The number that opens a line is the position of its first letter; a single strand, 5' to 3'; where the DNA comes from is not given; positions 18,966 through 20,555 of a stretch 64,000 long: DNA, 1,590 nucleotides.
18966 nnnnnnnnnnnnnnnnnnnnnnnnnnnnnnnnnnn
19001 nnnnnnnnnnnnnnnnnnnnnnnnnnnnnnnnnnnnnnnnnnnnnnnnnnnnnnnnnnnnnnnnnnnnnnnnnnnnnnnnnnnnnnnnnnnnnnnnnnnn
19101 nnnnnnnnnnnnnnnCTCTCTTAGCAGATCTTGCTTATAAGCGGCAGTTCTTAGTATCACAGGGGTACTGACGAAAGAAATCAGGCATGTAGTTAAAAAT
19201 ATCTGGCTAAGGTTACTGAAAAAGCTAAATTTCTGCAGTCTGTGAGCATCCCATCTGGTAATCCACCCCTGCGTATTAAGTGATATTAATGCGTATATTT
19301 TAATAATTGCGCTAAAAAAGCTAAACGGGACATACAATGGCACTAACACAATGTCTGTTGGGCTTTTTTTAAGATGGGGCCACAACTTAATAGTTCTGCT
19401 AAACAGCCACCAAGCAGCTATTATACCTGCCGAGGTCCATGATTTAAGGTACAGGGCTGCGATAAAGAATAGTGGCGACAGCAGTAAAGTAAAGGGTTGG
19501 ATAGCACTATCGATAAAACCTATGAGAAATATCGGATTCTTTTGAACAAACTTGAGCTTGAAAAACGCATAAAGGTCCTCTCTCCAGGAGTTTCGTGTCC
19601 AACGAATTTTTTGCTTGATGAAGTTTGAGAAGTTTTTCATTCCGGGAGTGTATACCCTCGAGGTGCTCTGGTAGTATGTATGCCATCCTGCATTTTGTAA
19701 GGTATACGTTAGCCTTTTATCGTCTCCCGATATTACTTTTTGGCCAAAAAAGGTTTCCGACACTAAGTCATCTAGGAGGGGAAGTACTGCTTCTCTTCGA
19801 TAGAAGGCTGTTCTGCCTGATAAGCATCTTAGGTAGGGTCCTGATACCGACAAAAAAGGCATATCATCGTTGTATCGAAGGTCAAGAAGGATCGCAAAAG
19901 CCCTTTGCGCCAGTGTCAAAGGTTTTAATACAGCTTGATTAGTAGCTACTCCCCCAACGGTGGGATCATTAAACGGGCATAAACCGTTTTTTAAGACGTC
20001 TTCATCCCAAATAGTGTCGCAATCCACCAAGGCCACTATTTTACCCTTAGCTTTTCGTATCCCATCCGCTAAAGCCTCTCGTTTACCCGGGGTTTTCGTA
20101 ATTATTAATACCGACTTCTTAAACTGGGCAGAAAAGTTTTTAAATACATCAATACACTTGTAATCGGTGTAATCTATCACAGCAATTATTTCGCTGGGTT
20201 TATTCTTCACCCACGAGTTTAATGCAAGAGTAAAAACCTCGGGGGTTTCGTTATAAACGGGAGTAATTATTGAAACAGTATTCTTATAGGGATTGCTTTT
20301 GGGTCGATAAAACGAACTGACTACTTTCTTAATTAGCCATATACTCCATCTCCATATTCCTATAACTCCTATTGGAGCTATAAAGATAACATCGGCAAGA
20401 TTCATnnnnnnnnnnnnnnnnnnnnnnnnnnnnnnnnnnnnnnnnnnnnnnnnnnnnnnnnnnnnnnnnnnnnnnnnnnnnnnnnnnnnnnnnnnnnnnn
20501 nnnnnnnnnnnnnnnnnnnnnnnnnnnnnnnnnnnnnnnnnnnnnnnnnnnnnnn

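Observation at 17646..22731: Minimal alginate-like module: short UGDH-family dehydrogenase + GT2(QxxRW)-LysM-beta-helix fusion synthase + BNR hydrolase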

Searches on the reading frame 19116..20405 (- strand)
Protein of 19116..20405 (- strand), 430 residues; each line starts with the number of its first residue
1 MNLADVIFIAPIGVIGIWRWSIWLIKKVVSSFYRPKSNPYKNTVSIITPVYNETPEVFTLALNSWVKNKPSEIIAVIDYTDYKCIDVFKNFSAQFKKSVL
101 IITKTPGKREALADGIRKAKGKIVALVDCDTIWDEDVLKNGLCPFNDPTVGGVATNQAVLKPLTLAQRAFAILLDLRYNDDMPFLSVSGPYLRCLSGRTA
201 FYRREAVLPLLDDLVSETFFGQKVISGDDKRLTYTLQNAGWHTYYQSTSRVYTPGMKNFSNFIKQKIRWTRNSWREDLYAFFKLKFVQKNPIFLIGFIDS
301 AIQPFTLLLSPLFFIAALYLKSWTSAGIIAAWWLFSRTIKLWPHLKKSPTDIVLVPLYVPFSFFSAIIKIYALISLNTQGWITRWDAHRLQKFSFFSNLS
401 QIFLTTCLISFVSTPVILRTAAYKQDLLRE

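Call 45: search_dna_similar(query=window:19116-20405:-, collection=plasmids, mode=protein, max_evalue=0.00001, max_rows=40, rows=spread)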
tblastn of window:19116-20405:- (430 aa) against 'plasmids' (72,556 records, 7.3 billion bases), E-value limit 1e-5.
Records with a match: 384; places in all: 386; records where one place covers at least 80% of the query: 283.
Best place of each record, by identity: <60% 384.
By first word of the organism name: Rhizobium 129; Bacillus 106; Sinorhizobium 76; Bradyrhizobium 9; Mesorhizobium 8; Sphingobium 8; Streptomyces 6; Paraburkholderia 6; Lactococcus 4; Neorhizobium 4; and 20 more.
By predicted mobility (MOB-suite, as given by PLSDB): conjugative 305; non-mobilizable 62; mobilizable 17.
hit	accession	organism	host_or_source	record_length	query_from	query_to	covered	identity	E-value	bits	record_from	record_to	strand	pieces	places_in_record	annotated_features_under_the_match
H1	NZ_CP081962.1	Curtobacterium sp. TC1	Medicago sativa,cell culture,seed ...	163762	20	388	86%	29.6%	6e-39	157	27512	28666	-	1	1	glycosyltransferase family 2 protein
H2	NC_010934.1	Bacillus cereus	-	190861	12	384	87%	27.1%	1e-18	96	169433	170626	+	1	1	hasA: hyaluronan synthase HasA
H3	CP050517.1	Rhizobium leguminosarum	Trifolium repens,cell culture,root ...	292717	1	394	92%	25.0%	2e-19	99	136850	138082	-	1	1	nodC: chitooligosaccharide synthase NodC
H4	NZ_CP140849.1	Rhizobium johnstonii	Trifolium pratense,whole organism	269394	1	394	92%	24.8%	7e-19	97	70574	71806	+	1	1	nodC: chitooligosaccharide synthase NodC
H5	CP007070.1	Rhizobium leguminosarum bv. trifolii CB782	plant root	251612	1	384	89%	25.0%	6e-21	103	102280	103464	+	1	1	N-acetylglucosaminyltransferase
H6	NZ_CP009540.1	Bacillus anthracis str. Sterne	-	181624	26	384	83%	26.6%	1e-17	93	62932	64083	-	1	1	hasA: hyaluronan synthase HasA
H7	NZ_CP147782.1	Bacillus anthracis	cell culture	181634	26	384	83%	26.6%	1e-17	93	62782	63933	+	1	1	hasA: hyaluronan synthase HasA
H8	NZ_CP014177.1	Bacillus anthracis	Bos taurus,whole organism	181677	26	384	83%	26.6%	1e-17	93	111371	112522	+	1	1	hasA: hyaluronan synthase HasA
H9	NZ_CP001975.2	Bacillus anthracis str. A16R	-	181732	26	384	83%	26.6%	1e-17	93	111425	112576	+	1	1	hasA: hyaluronan synthase HasA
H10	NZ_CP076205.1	Bacillus anthracis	-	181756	26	384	83%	26.6%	1e-17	93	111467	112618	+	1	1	hasA: hyaluronan synthase HasA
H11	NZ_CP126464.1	Bacillus anthracis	Homo sapiens,Skin eschar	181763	26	384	83%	26.6%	1e-17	93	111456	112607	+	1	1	hasA: hyaluronan synthase HasA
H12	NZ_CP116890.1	Bacillus anthracis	Ovis aries,carcass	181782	26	384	83%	26.6%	1e-17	93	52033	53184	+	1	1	hasA: hyaluronan synthase HasA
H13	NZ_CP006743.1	Bacillus anthracis str. SVA11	-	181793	26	384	83%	26.6%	3e-17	92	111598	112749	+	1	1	hasA: hyaluronan synthase HasA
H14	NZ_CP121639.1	Rhizobium leguminosarum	Trifolium ambiguum,cell culture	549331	1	384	89%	24.8%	3e-18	95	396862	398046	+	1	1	nodC: chitooligosaccharide synthase NodC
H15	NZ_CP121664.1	Rhizobium sp. CB3090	Gliricidia sp.,cell culture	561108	1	389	90%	24.1%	9e-20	100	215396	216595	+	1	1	nodC: chitooligosaccharide synthase NodC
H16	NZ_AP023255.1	Mesorhizobium sp. 131-3-5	Lotus japonicus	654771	35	391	83%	25.7%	8e-23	108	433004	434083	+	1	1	nodC: chitooligosaccharide synthase NodC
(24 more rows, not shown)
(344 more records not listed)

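Call 46: get_annotated_region(hit=H1, flank=6000)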
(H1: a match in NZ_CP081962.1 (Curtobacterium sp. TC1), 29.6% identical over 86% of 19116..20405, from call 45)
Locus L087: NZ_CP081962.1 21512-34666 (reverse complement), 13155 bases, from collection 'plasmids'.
description: Curtobacterium sp. TC1 plasmid pTCL, complete sequence
organism: Curtobacterium sp. TC1 (NCBI taxid 2862880)
taxonomy: Bacteria; Actinomycetota; Actinomycetes; Micrococcales; Microbacteriaceae; Curtobacterium; Curtobacterium sp. TC1
host: -; source: Medicago sativa,cell culture,seed coat,seed coat; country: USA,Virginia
typing (MOB-suite, as given by PLSDB): non-mobilizable
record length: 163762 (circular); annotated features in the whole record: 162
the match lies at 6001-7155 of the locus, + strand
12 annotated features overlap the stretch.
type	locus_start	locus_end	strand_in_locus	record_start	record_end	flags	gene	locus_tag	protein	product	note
CDS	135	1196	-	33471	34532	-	-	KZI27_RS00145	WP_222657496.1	AraC family transcriptional regulator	-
CDS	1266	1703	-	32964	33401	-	-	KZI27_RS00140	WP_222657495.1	LuxR C-terminal-related transcriptional regulator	GO:0006355 - regulation of DNA-templated transcription [Evidence IEA]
CDS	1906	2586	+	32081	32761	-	-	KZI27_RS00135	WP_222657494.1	hypothetical protein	-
CDS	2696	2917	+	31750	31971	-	-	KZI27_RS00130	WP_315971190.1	hypothetical protein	-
CDS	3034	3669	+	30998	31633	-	-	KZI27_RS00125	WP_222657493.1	carbonic anhydrase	-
CDS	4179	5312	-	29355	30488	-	-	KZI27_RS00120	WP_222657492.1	DUF475 domain-containing protein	-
CDS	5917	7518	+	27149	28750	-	-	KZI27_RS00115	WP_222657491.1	glycosyltransferase family 2 protein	-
CDS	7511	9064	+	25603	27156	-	-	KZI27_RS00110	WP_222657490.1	glycosyl hydrolase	-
CDS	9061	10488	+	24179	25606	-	-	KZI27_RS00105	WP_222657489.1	UDP-glucose/GDP-mannose dehydrogenase family protein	-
CDS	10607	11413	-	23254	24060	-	-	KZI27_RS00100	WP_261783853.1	helix-turn-helix domain-containing protein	-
CDS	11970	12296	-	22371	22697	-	-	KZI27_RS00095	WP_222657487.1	hypothetical protein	-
CDS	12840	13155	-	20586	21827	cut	-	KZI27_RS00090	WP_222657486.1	HTTM domain-containing protein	GO:0017187 - peptidyl-glutamic acid carboxylation [Evidence IEA]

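Call 49: search_protein_families(library=pfam, proteins=[L087:5917-7518:+, L087:7511-9064:+, L087:9061-10488:+], max_evalue=0.01)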
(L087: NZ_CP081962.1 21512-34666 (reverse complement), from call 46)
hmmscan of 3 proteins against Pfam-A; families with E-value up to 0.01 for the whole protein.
L087:5917-7518:+ (533 aa): 5 families
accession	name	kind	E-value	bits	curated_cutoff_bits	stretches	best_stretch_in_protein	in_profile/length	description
PF13641.12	Glyco_tranf_2_3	-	2.5e-24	87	27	1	54-279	4-230/230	Glycosyltransferase like family 2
PF13632.12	Glyco_trans_2_3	-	1.5e-15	58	27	1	131-317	2-182/198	Glycosyl transferase family group 2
PF00535.33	Glycos_transf_2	-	3.5e-15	56.8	23.3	1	54-216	1-166/168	Glycosyl transferase family 2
PF13506.12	Glyco_transf_21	-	7.7e-12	45.5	21.7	1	115-278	18-174/174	Glycosyl transferase family 21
PF03142.21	Chitin_synth_2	-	3.1e-05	23.3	27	1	122-287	196-381/527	Chitin synthase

L087:7511-9064:+ (517 aa): 2 families
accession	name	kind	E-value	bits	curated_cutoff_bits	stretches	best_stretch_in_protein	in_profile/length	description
PF02156.21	Glyco_hydro_26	-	4.4e-14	53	20.2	1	292-406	134-241/311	Glycosyl hydrolase family 26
PF14282.11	FlxA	-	0.0026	18.3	26.3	1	68-117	19-72/101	FlxA-like protein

L087:9061-10488:+ (475 aa): 7 families
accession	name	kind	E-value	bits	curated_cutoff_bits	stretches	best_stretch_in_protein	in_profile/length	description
PF03721.20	UDPG_MGDP_dh_N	-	1.4e-56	191.5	27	1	19-200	3-186/187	UDP-glucose/GDP-mannose dehydrogenase family, NAD binding domain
PF00984.24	UDPG_MGDP_dh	-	7.4e-31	106.6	25.4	1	219-311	2-92/94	UDP-glucose/GDP-mannose dehydrogenase family, central domain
PF03720.21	UDPG_MGDP_dh_C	-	1.2e-25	90.2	30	1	336-435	1-101/103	UDP-glucose/GDP-mannose dehydrogenase family, UDP binding domain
PF03446.21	NAD_binding_2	-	8.4e-07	29.6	21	1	19-148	2-104/161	NAD binding domain of 6-phosphogluconate dehydrogenase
PF02737.24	3HCDH_N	-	0.0043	17.4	22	0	19-56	2-39/180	3-hydroxyacyl-CoA dehydrogenase, NAD binding domain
PF03807.23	F420_oxidored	-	0.0051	17.8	21.6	0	19-101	2-68/94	NADP oxidoreductase coenzyme F420-dependent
PF02826.25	2-Hacid_dh_C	-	0.0066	16.3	25.1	0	19-51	39-71/178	D-isomer specific 2-hydroxyacid dehydrogenase, NAD binding domain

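Call 85: get_annotated_region(hit=H2, flank=3000)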
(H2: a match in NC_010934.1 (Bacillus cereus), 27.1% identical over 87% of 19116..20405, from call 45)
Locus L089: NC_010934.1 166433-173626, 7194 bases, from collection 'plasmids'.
description: Bacillus cereus plasmid pBCXO1, complete sequence
organism: Bacillus cereus (NCBI taxid 1396)
taxonomy: Bacteria; Bacillota; Bacilli; Bacillales; Bacillaceae; Bacillus; Bacillus cereus
host: -; source: -; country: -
typing (MOB-suite, as given by PLSDB): conjugative; replicon rep_cluster_125; relaxase MOBP; mating-pair formation MPF_T
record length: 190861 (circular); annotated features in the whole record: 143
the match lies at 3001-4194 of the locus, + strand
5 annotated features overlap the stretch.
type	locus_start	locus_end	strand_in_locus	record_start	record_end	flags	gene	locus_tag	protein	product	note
CDS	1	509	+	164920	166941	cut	-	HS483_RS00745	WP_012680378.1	S-layer homology domain-containing protein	-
CDS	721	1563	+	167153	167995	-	-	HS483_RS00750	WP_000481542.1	phosphatase PAP2 family protein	-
predicted_resistance_gene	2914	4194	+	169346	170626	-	hasA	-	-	hyaluronan synthase HasA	predicted by amrfinderplus; class ; identity 99.77%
CDS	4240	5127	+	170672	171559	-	galU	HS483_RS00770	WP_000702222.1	UTP--glucose-1-phosphate uridylyltransferase GalU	GO:0009225 - nucleotide-sugar metabolic process [Evidence IEA]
CDS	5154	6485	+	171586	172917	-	-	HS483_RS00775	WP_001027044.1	UDP-glucose/GDP-mannose dehydrogenase family protein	-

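Call 86: get_annotated_region(hit=H16, flank=500)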
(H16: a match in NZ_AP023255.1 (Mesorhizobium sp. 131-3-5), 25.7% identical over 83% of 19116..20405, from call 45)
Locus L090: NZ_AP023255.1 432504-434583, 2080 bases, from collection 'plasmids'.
description: Mesorhizobium sp. 131-3-5 plasmid MesoLj131c2, complete sequence
organism: Mesorhizobium sp. 131-3-5 (NCBI taxid 2744520)
taxonomy: Bacteria; Pseudomonadota; Alphaproteobacteria; Hyphomicrobiales; Phyllobacteriaceae; Mesorhizobium; Mesorhizobium sp. 131-3-5
host: -; source: Lotus japonicus; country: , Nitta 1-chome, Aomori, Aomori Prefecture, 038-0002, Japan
typing (MOB-suite, as given by PLSDB): non-mobilizable; mating-pair formation MPF_T
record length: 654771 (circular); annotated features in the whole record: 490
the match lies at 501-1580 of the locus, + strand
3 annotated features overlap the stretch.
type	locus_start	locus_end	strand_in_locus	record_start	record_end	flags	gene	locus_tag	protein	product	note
CDS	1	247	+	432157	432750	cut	-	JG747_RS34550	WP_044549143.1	NodA family N-acyltransferase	-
CDS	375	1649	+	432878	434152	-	nodC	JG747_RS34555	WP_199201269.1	chitooligosaccharide synthase NodC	GO:0009877 - nodulation [Evidence IEA]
CDS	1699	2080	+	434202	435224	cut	nodI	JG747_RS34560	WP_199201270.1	nodulation factor ABC transporter ATP-binding protein NodI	-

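Call 89: search_solved_structures(query=L087:9061-10488:+, max_evalue=1e-30)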
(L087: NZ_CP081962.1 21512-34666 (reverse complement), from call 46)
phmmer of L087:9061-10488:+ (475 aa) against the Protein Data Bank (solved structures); distinct sequences matched with E-value up to 1e-30: 25.
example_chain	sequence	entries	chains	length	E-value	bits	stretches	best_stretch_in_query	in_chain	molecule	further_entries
4a7p_A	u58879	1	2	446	1.2e-101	344.2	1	19-454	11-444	UDP-GLUCOSE DEHYDROGENASE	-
3gg2_A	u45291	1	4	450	4.8e-88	299.4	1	19-435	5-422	Sugar dehydrogenase, UDP-glucose/GDP-mannose dehydrogenase family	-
2y0e_A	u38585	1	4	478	1.4e-85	291.2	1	19-455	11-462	UDP-GLUCOSE DEHYDROGENASE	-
2y0d_A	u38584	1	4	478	2.7e-84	287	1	19-455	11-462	UDP-GLUCOSE DEHYDROGENASE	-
2y0c_A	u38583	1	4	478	3e-84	286.9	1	19-455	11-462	UDP-GLUCOSE DEHYDROGENASE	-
3vtf_A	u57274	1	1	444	6.1e-72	246.3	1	19-411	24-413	UDP-glucose 6-dehydrogenase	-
2o3j_A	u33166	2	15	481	3.9e-70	240.4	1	18-432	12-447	UDP-glucose 6-dehydrogenase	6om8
3tdk_A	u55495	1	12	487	1.5e-66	228.6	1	19-452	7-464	UDP-glucose 6-dehydrogenase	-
5vr8_A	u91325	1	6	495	1.5e-66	228.6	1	19-452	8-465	UDP-glucose 6-dehydrogenase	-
3prj_A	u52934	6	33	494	1.5e-66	228.6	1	19-435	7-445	UDP-glucose 6-dehydrogenase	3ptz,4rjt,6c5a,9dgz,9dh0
5tjh_A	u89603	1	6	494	2.1e-66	228.1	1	19-452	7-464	UDP-glucose 6-dehydrogenase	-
2q3e_A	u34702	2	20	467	2.5e-66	227.8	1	19-411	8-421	UDP-glucose 6-dehydrogenase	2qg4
5w4x_A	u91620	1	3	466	2.5e-66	227.8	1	19-411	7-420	UDP-glucose 6-dehydrogenase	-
4edf_A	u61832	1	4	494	4.2e-66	227.1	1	19-435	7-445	UDP-glucose 6-dehydrogenase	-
3khu_A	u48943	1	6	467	6.6e-66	226.4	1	19-411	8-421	UDP-glucose 6-dehydrogenase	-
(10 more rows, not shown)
